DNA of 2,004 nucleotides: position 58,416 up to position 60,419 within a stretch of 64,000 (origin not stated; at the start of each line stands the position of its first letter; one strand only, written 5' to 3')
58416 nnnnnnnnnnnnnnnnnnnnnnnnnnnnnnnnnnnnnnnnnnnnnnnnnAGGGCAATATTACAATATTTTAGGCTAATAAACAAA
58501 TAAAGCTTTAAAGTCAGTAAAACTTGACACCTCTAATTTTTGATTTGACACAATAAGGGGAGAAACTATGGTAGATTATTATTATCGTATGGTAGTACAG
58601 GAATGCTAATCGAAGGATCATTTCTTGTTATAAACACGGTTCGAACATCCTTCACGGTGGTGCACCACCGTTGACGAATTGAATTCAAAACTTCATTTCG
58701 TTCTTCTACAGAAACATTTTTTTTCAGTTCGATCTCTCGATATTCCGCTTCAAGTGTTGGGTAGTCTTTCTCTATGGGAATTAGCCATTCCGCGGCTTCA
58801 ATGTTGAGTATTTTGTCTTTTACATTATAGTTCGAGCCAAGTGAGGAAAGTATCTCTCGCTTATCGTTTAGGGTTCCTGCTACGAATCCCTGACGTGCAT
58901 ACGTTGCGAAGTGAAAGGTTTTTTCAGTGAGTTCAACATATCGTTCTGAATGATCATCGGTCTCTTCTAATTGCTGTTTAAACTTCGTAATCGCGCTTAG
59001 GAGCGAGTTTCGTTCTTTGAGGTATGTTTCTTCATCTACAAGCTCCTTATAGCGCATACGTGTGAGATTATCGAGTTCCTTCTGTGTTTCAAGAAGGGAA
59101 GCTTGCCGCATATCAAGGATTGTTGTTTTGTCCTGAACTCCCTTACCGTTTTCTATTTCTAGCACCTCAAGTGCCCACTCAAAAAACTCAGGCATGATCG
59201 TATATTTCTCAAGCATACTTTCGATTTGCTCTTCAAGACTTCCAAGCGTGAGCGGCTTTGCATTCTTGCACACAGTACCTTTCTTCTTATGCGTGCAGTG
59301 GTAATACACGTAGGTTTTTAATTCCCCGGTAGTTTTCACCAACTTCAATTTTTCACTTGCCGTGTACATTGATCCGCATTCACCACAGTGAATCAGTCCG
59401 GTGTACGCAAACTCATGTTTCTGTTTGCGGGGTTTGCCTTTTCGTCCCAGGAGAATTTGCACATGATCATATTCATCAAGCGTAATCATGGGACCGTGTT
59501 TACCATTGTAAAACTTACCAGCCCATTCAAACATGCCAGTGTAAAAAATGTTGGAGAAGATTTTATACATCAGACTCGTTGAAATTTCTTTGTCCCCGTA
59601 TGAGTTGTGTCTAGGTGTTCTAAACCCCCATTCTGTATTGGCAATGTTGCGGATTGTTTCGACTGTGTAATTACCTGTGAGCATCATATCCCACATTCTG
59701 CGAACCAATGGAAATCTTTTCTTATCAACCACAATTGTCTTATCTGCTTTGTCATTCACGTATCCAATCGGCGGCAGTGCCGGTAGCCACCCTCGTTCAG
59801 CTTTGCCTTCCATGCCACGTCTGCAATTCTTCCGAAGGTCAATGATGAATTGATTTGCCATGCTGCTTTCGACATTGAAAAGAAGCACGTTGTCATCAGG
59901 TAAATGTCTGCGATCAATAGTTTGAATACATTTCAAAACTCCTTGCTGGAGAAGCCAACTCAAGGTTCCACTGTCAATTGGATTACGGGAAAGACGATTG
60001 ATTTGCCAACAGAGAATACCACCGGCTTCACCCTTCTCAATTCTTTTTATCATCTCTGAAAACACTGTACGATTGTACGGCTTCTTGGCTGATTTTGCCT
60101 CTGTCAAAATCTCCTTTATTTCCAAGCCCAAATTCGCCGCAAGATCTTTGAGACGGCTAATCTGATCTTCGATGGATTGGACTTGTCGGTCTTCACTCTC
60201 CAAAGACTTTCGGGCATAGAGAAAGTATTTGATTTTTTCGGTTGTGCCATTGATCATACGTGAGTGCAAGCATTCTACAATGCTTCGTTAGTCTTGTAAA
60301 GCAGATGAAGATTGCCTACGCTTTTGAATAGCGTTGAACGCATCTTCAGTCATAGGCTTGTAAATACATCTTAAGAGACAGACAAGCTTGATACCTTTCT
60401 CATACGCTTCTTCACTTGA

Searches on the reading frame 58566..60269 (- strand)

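Call 44: search_protein_families(library=pfam, proteins=[window:58566-60269:-], max_evalue=0.0001)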
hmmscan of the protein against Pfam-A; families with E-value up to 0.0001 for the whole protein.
window:58566-60269:- (567 aa): 3 families
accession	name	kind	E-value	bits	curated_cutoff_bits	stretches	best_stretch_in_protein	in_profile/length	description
PF00239.26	Resolvase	-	1.1e-15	58.5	23.3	1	16-160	2-143/145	Resolvase, N terminal domain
PF13408.12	Zn_ribbon_recom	-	7.2e-09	36.3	25.3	1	289-353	2-57/58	Recombinase zinc beta ribbon domain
PF07508.19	Recombinase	-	3.2e-05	24.6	21.1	0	187-273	5-98/102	Recombinase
